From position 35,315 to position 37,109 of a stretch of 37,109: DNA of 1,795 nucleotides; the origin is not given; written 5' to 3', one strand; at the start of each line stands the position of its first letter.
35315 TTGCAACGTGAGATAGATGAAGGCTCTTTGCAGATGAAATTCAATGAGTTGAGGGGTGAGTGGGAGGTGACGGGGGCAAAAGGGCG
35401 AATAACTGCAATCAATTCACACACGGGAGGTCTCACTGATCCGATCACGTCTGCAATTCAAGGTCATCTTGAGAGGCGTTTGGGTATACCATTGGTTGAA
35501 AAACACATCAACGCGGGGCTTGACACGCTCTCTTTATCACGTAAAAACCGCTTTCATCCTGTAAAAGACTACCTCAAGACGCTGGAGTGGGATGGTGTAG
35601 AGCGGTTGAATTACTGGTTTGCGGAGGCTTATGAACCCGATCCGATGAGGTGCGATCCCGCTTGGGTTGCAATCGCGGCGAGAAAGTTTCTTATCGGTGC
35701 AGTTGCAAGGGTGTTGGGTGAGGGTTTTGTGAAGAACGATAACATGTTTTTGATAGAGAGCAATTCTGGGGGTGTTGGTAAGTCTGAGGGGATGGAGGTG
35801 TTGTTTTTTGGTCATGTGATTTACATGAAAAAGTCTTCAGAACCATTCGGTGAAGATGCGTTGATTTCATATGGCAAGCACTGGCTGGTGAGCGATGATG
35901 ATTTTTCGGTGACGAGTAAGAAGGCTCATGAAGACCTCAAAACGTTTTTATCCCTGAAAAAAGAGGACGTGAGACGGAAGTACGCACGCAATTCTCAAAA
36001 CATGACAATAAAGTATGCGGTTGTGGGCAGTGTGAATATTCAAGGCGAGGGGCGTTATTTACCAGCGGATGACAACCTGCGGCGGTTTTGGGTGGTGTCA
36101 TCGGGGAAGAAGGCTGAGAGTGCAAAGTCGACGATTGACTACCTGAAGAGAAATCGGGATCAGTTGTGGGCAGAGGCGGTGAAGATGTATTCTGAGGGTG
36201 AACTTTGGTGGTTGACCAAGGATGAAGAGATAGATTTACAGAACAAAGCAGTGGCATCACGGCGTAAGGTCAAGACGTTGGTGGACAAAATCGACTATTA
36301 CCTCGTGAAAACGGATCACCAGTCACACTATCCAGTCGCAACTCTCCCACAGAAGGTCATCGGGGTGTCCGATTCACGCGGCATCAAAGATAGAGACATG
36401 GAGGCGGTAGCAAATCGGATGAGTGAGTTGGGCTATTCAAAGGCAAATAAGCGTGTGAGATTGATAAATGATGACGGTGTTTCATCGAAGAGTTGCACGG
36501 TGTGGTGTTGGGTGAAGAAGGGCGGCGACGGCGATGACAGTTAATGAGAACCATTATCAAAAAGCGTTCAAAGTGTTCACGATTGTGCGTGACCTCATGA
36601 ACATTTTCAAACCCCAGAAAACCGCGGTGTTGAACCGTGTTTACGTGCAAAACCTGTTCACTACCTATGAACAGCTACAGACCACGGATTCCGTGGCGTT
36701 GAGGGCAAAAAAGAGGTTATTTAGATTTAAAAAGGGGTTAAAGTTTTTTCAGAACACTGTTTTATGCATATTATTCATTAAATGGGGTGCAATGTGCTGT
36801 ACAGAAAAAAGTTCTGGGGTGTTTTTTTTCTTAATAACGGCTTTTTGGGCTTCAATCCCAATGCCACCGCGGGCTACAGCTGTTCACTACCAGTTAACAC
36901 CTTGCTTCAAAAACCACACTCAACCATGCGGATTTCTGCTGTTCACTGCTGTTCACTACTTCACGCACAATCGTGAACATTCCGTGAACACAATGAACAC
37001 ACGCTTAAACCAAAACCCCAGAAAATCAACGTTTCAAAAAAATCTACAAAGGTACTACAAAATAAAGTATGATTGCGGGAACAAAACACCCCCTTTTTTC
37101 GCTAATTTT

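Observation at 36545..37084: A 540-bp non-coding region after the primase gene is packed with TGTTCA iterons and bounded by a 19-bp inverted repeat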

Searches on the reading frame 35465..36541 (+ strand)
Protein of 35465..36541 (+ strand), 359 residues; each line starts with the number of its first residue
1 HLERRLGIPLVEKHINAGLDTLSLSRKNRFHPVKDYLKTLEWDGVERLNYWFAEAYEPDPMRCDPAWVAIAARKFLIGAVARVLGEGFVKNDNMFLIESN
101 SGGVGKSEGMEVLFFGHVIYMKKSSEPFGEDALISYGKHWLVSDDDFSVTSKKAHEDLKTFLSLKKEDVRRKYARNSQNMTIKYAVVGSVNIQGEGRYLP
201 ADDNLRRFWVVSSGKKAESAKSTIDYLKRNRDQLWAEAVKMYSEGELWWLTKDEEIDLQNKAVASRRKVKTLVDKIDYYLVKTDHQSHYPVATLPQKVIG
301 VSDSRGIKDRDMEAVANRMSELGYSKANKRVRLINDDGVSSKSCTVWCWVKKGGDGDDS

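Call 37: search_solved_structures(query=window:35465-36541:+, max_evalue=10, show_alignments=2)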
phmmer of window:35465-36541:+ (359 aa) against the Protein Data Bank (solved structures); distinct sequences matched with E-value up to 10: 1.
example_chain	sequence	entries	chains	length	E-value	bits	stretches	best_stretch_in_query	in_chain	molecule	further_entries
7pds_A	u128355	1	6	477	1.9e-16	63.5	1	26-303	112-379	Similar to D. nodosus vapE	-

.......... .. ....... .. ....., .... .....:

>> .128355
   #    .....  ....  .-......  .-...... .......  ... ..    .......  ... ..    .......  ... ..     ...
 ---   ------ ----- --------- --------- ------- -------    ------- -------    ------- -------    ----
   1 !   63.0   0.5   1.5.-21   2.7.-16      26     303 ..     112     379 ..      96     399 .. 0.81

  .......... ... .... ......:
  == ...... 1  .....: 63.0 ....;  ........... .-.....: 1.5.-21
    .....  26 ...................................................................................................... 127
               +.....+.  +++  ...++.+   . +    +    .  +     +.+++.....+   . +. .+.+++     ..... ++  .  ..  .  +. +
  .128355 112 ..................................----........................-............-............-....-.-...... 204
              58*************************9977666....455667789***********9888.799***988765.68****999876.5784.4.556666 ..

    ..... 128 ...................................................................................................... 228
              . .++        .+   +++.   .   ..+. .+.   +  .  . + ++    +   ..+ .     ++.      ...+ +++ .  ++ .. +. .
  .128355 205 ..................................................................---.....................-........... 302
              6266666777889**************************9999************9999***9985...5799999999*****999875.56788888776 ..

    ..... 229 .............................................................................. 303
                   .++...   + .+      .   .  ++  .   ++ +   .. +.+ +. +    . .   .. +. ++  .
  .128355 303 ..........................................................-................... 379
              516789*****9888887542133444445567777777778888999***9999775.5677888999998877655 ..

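Call 46: predict_structure(alignment_id=A1)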
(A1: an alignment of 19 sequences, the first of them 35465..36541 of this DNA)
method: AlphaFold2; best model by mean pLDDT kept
length: 359 residues; sequences in the alignment: 19
mean_pLDDT: 79.0   pTM: 0.70
mean pLDDT of the five models: 79.0, 78.0, 76.1, 75.1, 73.9
residues with pLDDT >= 90: 110; 70-90: 162; 50-70: 58; < 50: 29
segments of 3 or more residues with pLDDT < 50: 1-5, 7-11, 16-27, 355-359
pLDDT, mean of each block of 10 residues (from residue 1): 43 48 50 92 97 90 88 96 83 88 81 93 71 86 84 84 74 76 89 67 75 78 94 98 95 87 71 77 74 74 70 86 85 65 78 55
secondary structure, 60 per line:
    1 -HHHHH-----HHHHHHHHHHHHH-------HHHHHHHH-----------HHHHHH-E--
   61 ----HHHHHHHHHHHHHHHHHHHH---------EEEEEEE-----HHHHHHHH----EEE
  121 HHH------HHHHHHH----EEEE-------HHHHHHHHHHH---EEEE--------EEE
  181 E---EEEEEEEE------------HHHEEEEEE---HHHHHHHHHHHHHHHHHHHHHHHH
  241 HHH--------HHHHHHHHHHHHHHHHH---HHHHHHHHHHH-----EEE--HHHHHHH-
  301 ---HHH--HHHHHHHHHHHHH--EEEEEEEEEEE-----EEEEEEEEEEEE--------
elements in order: H2-6 H12-24 H32-39 H51-56 H65-84 E94-100 H106-113 E118-120 H130-136 E141-144 H152-162 E166-169 E178-181 E185-192 E208-213 H217-243 H252-268 H272-282 E288-290 H293-299 H309-321 E324-334 E340-351

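Call 48: fold_search(model_id=the predicted structure, library=pdb)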
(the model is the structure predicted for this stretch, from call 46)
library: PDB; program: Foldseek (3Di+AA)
matches with E <= 10: 935; with E <= 0.001: 114
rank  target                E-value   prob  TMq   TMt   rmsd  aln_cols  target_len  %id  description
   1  7pds_F                3.7e-14  1.00  0.54  0.44  16.2       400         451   17  The structure of PriRep1 with dsDNA (released 2022-07-13)
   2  7pds_C                5.1e-14  1.00  0.58  0.47  16.1       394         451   18  The structure of PriRep1 with dsDNA (released 2022-07-13)
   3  7pds_B                1.4e-13  1.00  0.57  0.47  16.0       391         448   18  The structure of PriRep1 with dsDNA (released 2022-07-13)
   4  7pds_E                2.6e-13  1.00  0.56  0.45  15.6       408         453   18  The structure of PriRep1 with dsDNA (released 2022-07-13)
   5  7pds_A                2.7e-13  1.00  0.57  0.46  15.5       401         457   17  The structure of PriRep1 with dsDNA (released 2022-07-13)
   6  7pds_D                3.1e-13  1.00  0.57  0.46  16.2       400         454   18  The structure of PriRep1 with dsDNA (released 2022-07-13)
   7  6k9c_B                1.4e-07  1.00  0.43  0.38  14.9       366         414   11  The apo structure of NrS-1 C terminal region (305-718) (released 2020-04-08)
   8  6lrb_C                3.1e-07  1.00  0.40  0.36  15.1       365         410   12  The A form apo structure of NrS-1 C terminal region-CTR (released 2020-04-08)
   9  6lrb_A                3.9e-07  1.00  0.40  0.36  14.9       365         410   12  The A form apo structure of NrS-1 C terminal region-CTR (released 2020-04-08)
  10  6lrb_B                7.4e-07  1.00  0.37  0.34  14.5       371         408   12  The A form apo structure of NrS-1 C terminal region-CTR (released 2020-04-08)
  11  7ola_C                1.9e-05  1.00  0.38  0.33  11.5       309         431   14  Structure of Primase-Helicase in SaPI5 (released 2022-07-13)
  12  8ww9_G                2.5e-05  1.00  0.33  0.16  15.1       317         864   12  Structure of ADP-Form AsfvPrimPol Dodecamer (released 2025-04-30)
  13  8rif_7                2.5e-05  1.00  0.31  0.17  17.1       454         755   10  Cryo-EM structure of the MCM double hexamer loaded onto dsDNA. (released 2025-01-01)
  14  8iqi_A                2.9e-05  1.00  0.35  0.16  16.5       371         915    8  Structure of Full-Length AsfvPrimPol in Complex-Form (released 2023-07-26)
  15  7ola_A                4.5e-05  1.00  0.35  0.30  11.2       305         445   13  Structure of Primase-Helicase in SaPI5 (released 2022-07-13)
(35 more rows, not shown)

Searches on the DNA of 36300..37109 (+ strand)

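Call 6: search_dna_similar(query=window:36400-37109:+, collection=phages, mode=distant)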
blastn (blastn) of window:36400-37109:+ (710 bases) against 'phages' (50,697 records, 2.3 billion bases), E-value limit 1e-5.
No match.

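Call 10: search_rna_families(source=window, start=36300, end=37109, threshold=evalue, max_evalue=1)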
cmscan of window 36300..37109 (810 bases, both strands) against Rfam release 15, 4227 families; matches with E-value up to 1: 0.
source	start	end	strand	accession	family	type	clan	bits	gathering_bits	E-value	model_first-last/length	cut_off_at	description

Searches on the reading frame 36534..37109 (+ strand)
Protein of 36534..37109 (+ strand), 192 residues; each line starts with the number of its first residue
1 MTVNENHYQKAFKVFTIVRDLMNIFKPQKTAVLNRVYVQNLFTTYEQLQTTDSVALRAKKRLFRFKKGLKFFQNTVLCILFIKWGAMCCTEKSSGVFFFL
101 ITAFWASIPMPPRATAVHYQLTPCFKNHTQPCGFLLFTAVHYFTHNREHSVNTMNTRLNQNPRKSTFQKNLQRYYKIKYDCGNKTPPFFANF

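Call 52: find_homologous_proteins(query=window:36534-37109:+, max_evalue=10)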
Query window:36534-37109:+: 13 candidates shared short words with the query, none scored E <= 10.

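Call 73: predict_structure(protein=window:36534-37109:+)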
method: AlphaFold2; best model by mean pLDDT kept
length: 192 residues; sequences in the alignment: 1
mean_pLDDT: 41.5   pTM: 0.27
mean pLDDT of the five models: 41.5, 40.2, 39.1, 35.1, 27.5
residues with pLDDT >= 90: 0; 70-90: 0; 50-70: 6; < 50: 186
segments of 3 or more residues with pLDDT < 50: 1-50, 56-100, 103-164, 166-192
pLDDT, mean of each block of 10 residues (from residue 1): 42 41 40 40 44 48 47 46 45 44 45 37 38 40 37 39 46 38 35 29
secondary structure, 60 per line:
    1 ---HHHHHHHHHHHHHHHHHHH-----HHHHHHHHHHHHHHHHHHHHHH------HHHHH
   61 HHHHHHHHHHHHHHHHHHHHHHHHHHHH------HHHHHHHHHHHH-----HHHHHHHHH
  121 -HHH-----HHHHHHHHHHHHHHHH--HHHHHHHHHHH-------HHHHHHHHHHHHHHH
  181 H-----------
elements in order: H4-22 H28-49 H56-88 H95-106 H112-120 H130-145 H148-158 H166-181

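Call 82: search_protein_families(library=pfam, proteins=[window:36534-37109:+], max_evalue=0.01)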
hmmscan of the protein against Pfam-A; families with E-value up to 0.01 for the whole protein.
window:36534-37109:+ (192 aa): 0 families

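Call 86: search_protein_representatives(protein=window:36534-37109:+)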
Query: 192 residues. Proteins with E-value up to 0.001 (for the whole library): 0; up to 1e-10: 0; up to 1e-30: 0. The best 0 are listed.

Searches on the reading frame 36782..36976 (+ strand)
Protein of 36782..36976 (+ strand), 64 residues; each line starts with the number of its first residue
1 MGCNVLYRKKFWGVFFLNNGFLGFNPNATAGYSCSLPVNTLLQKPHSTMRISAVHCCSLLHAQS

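Call 7: search_protein_families(library=pfam, proteins=[window:36782-36976:+], max_evalue=0.01)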
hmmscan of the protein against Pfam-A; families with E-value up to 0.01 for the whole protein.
window:36782-36976:+ (64 aa): 0 families

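Call 8: search_protein_families(library=phrogs, proteins=[window:36782-36976:+], max_evalue=0.001)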
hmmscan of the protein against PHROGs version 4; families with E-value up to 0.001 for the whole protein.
window:36782-36976:+ (64 aa): 0 families
